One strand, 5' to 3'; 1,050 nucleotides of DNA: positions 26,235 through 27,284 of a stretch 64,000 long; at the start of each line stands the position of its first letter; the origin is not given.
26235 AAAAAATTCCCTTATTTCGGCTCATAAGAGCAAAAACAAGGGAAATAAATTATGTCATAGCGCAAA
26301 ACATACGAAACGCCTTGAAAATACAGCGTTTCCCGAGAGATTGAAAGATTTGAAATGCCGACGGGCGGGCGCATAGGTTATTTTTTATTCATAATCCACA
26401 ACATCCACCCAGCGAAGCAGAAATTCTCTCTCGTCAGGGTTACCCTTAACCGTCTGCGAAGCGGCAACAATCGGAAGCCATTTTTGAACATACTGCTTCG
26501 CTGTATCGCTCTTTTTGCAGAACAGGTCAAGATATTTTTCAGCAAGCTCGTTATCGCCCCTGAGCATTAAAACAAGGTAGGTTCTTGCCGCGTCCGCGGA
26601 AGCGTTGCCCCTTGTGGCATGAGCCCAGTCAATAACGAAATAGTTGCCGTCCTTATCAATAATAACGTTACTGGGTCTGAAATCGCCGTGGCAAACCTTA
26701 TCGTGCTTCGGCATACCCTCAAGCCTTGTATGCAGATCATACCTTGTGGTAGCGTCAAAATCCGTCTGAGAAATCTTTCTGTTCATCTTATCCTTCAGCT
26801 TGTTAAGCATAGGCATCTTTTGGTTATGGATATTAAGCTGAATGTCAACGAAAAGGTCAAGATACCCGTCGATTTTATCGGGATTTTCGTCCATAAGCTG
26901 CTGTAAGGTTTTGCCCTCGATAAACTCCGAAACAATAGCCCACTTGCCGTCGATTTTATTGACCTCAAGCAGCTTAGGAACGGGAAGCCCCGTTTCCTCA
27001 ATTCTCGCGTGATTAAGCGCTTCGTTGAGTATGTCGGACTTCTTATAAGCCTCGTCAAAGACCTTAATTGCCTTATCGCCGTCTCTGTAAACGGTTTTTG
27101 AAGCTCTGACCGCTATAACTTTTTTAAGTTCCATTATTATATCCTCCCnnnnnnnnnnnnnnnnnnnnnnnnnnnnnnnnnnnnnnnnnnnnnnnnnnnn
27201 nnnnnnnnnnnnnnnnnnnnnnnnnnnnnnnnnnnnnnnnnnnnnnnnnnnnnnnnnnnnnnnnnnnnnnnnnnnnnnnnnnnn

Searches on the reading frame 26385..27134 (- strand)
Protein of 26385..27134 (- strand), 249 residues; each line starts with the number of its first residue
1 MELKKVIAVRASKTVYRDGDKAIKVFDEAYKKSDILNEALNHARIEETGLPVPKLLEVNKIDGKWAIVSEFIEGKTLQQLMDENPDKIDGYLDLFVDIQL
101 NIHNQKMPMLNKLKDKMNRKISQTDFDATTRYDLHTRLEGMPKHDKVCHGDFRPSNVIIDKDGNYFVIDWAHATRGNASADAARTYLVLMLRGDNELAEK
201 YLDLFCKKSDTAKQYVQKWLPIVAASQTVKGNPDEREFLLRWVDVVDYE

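Call 4: search_protein_families(library=pfam, proteins=[window:26385-27134:-])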
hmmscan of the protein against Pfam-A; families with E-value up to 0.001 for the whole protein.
window:26385-27134:- (249 aa): 3 families
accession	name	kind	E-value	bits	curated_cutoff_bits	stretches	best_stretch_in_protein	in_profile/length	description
PF01636.29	APH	-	1.2e-15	58.4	23.2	1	17-206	16-230/239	Phosphotransferase enzyme family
PF01163.29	RIO1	-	4e-08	33.5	22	0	131-175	110-153/187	RIO domain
PF19974.5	TCAD9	-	6.2e-05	22.8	40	1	144-189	296-341/429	Ternary complex associated domain 9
